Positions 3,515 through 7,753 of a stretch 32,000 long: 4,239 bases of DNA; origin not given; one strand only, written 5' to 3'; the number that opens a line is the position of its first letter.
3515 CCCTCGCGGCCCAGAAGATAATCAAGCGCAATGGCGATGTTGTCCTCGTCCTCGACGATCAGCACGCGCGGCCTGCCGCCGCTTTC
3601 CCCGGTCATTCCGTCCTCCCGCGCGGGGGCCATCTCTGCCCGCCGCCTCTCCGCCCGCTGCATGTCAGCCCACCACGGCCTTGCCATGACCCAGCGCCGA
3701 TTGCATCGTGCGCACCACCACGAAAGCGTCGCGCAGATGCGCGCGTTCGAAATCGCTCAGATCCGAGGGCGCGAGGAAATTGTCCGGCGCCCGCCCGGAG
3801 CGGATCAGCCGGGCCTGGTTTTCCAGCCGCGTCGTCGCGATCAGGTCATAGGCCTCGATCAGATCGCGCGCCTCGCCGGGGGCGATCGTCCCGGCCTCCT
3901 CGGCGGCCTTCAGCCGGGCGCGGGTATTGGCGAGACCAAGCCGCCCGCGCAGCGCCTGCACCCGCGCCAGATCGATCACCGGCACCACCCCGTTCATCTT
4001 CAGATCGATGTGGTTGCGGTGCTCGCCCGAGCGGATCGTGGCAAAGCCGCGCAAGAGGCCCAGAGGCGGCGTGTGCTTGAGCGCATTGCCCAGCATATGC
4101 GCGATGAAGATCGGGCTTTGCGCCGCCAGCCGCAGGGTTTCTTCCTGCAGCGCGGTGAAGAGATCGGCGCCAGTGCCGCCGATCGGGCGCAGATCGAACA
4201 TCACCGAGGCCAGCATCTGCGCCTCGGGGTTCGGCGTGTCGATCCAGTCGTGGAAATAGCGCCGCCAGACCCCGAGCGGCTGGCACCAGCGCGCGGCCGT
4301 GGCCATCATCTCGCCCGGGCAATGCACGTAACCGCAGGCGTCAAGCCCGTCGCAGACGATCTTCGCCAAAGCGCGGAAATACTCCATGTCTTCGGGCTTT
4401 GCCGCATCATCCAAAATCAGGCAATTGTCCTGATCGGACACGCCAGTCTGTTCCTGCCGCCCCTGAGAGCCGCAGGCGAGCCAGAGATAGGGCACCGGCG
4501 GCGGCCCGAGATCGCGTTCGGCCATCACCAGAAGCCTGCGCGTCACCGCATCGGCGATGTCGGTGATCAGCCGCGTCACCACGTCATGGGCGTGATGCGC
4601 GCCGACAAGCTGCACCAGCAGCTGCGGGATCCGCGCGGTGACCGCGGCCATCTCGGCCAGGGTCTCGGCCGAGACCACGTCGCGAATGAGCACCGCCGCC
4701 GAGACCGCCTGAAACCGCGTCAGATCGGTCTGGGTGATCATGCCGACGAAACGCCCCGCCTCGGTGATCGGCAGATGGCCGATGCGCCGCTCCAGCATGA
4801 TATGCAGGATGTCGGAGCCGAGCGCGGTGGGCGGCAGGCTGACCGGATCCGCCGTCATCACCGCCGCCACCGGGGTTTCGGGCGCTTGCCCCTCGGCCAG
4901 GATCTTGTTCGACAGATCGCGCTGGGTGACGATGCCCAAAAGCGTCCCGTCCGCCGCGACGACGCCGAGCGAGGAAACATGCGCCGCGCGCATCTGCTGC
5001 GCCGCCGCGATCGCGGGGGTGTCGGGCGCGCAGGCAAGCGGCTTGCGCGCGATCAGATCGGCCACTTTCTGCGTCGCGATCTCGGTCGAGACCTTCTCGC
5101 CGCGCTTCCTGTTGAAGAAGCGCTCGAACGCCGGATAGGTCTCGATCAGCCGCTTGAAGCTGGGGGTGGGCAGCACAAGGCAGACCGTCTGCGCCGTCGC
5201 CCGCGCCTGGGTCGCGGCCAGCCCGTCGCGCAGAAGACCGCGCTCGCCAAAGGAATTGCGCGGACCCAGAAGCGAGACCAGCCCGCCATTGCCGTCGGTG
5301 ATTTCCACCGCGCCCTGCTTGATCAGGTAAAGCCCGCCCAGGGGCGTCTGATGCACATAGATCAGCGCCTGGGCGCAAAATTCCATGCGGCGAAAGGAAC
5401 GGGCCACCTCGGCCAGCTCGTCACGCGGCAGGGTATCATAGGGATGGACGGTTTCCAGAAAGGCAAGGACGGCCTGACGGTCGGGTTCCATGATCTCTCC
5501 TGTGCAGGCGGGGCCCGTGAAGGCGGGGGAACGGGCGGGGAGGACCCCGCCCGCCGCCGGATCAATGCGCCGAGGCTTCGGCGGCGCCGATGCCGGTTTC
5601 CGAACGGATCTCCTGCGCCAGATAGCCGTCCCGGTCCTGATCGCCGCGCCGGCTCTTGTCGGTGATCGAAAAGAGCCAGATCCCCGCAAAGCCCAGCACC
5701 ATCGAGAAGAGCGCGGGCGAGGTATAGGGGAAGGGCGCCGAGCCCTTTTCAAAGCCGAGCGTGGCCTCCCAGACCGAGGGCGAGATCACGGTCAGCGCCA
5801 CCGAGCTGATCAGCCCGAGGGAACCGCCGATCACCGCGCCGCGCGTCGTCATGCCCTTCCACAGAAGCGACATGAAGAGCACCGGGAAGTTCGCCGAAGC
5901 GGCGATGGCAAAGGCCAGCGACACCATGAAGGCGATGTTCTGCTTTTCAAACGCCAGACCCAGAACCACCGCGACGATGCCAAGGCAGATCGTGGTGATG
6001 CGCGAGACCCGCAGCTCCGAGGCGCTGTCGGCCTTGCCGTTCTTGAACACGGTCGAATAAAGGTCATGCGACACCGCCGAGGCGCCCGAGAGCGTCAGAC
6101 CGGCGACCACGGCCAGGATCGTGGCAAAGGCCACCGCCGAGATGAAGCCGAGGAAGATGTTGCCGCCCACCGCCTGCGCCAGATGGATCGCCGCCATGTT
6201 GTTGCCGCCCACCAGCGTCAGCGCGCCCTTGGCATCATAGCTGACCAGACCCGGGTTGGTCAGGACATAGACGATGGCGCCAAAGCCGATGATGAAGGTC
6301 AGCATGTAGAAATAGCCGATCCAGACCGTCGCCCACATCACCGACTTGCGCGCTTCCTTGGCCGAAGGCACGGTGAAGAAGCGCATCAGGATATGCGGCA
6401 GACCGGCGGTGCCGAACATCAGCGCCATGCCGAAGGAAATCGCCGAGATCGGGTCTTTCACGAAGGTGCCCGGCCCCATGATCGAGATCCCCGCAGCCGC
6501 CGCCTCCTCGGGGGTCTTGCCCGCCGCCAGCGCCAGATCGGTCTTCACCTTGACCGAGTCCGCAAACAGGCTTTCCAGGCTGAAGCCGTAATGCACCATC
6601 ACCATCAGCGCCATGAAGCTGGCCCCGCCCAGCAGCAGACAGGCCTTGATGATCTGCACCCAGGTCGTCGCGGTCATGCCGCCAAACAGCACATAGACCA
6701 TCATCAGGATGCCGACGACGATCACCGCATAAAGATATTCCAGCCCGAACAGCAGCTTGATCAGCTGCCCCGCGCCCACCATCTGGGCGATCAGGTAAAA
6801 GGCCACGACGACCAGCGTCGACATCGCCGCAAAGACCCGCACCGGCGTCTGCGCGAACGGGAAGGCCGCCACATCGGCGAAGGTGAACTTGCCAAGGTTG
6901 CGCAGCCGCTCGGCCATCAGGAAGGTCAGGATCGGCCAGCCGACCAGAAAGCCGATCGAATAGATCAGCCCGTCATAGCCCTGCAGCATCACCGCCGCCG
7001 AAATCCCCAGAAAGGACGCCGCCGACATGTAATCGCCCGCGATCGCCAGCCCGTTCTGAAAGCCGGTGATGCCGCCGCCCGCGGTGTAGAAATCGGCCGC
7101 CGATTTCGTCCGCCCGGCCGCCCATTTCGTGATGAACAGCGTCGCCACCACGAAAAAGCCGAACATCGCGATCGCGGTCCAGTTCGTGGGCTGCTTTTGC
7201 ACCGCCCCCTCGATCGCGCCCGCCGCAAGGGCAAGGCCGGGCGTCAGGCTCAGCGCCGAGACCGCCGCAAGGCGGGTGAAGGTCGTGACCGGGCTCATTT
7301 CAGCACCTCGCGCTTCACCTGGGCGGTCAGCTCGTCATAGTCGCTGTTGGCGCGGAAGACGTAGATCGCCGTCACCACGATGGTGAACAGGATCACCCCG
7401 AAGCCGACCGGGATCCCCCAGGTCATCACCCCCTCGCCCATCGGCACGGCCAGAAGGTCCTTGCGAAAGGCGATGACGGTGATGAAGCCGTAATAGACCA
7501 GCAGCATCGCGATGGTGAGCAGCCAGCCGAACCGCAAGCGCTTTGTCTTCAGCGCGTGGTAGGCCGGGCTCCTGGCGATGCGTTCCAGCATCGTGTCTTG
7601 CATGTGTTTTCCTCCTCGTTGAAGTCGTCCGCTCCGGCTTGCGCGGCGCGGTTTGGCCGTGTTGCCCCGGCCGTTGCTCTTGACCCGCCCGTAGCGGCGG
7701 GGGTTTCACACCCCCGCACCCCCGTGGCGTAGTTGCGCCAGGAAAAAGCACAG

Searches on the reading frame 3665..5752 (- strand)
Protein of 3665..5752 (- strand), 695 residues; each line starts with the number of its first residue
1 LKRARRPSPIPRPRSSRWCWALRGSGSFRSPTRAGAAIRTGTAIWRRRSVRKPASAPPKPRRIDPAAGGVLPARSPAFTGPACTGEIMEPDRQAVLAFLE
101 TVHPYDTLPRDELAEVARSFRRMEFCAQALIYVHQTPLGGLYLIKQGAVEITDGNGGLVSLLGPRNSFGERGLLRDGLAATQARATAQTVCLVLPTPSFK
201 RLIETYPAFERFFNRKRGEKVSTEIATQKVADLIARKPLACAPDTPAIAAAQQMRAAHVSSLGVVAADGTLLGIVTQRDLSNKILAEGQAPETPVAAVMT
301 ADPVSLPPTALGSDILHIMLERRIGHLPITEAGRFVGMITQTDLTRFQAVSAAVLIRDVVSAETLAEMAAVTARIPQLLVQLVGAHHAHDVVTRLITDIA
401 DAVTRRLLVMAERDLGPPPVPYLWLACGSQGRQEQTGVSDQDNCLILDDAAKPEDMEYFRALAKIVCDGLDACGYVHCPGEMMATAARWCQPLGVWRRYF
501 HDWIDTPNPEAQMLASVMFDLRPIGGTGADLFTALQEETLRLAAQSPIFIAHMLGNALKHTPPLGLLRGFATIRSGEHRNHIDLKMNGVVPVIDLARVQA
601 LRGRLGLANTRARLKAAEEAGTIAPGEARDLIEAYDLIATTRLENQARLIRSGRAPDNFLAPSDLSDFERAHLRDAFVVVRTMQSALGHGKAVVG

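Call 3: search_protein_families(library=pfam, proteins=[window:3665-5752:-], max_evalue=1)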
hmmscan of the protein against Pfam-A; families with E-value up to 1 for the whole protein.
window:3665-5752:- (695 aa): 4 families
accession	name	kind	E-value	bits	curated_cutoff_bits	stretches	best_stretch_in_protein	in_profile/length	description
PF03445.19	DUF294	-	4.5e-47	159.9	21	1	374-510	2-138/138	Putative nucleotidyltransferase DUF294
PF10335.14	DUF294_C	-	2.8e-43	147.6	22.5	1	547-688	1-142/145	Putative nucleotidyltransferase substrate binding domain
PF00571.33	CBS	-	1.1e-23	83.7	24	2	295-347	1-54/57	CBS domain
PF00027.35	cNMP_binding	-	3.4e-13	49.8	27.5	1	123-206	2-89/89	Cyclic nucleotide-binding domain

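Call 4: search_protein_families(library=ncbifam, proteins=[window:3665-5752:-], max_evalue=1)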
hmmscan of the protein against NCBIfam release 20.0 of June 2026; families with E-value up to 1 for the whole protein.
window:3665-5752:- (695 aa): 23 families
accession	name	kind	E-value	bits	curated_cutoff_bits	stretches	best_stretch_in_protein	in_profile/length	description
TIGR01302.1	IMP_dehydrog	equivalog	2.7e-09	36.4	481.5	1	227-354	79-206/450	IMP dehydrogenase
NF053704.1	TransRegCcpNBacil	equivalog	5.4e-08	32.5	260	1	202-347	48-201/208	transcriptional regulator CcpN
NF008141.0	PRK10892.1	equivalog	1.5e-07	31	505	2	273-346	251-324/328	arabinose-5-phosphate isomerase KdsD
NF041552.1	TF_PrdR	equivalog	1.6e-07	30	795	1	227-347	5-124/577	sigma-54 dependent transcriptional regulator PrdR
NF011443.0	PRK14869.1-5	equivalog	3.8e-07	28.9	335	1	227-286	68-127/546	putative manganese-dependent inorganic diphosphatase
NF011442.0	PRK14869.1-4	equivalog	4.4e-07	28.7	400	2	228-283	70-125/543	putative manganese-dependent inorganic diphosphatase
NF011447.0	PRK14869.2-3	equivalog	1.4e-06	27.2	522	1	230-295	70-135/540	putative manganese-dependent inorganic diphosphatase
NF002505.0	PRK01862.1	equivalog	4.8e-06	25.5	482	1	203-344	422-566/577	ClcB-like voltage-gated chloride channel protein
TIGR00393.1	kpsF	subfamily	2.5e-05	24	203.7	2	229-339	156-267/268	KpsF/GutQ family sugar-phosphate isomerase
NF053603.1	HhpR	exception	2.8e-05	23.4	520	2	219-285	213-279/282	CBS domain-containing high hydrostatic pressure regulator HhpR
NF011445.0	PRK14869.2-1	equivalog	5.8e-05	21.7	483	1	228-302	68-142/548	putative manganese-dependent inorganic diphosphatase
NF011440.0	PRK14869.1-2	equivalog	9.6e-05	21.2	746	1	224-287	64-126/541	putative manganese-dependent inorganic diphosphatase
TIGR01186.1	proV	subfamily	0.00013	21.2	326.6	1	217-346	231-355/363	betaine/proline/choline family ABC transporter ATP-binding protein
NF005869.0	PRK07807.1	equivalog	0.00014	21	549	1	220-354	81-210/479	GuaB1 family IMP dehydrogenase-related protein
NF041163.2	encap_f2b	equivalog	0.00015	21.1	400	1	110-219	85-199/450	family 2B encapsulin nanocompartment shell protein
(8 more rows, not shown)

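Call 77: search_protein_families(library=padloc, proteins=[window:3665-5491:-], max_evalue=0.001)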
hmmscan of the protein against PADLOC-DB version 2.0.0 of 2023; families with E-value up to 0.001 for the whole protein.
window:3665-5491:- (608 aa): 0 families

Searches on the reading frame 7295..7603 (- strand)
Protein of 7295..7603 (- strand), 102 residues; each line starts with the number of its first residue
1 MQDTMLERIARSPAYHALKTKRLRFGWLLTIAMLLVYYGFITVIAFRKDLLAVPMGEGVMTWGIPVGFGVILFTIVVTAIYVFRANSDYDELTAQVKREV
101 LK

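Call 3: search_protein_families(library=pfam, proteins=[window:7295-7603:-], max_evalue=1)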
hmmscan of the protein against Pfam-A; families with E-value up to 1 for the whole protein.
window:7295-7603:- (102 aa): 7 families
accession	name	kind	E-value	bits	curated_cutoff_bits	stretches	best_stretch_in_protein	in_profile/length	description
PF04341.17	DUF485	-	1.9e-30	105.1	28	1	11-97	2-87/88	Protein of unknown function, DUF485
PF01616.22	Orbi_NS3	-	0.0015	18.6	27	1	5-102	64-160/179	Orbivirus NS3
PF24800.1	DUF7702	-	0.0061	16.3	27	1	21-97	143-217/244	Domain of unknown function (DUF7702)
PF06781.17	CrgA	-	0.067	13.8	24.8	1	22-78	29-85/89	Cell division protein CrgA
PF11188.13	DUF2975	-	0.089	13.2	27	1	5-79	41-111/130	Protein of unknown function (DUF2975)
PF12420.13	DUF3671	-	0.1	12.5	34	1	15-93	151-219/223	Fam-L, Fam-M like protein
PF20990.2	DUF2207_C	-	0.2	11.7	33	1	19-85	132-191/247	Predicted membrane protein (DUF2207) C-terminal domain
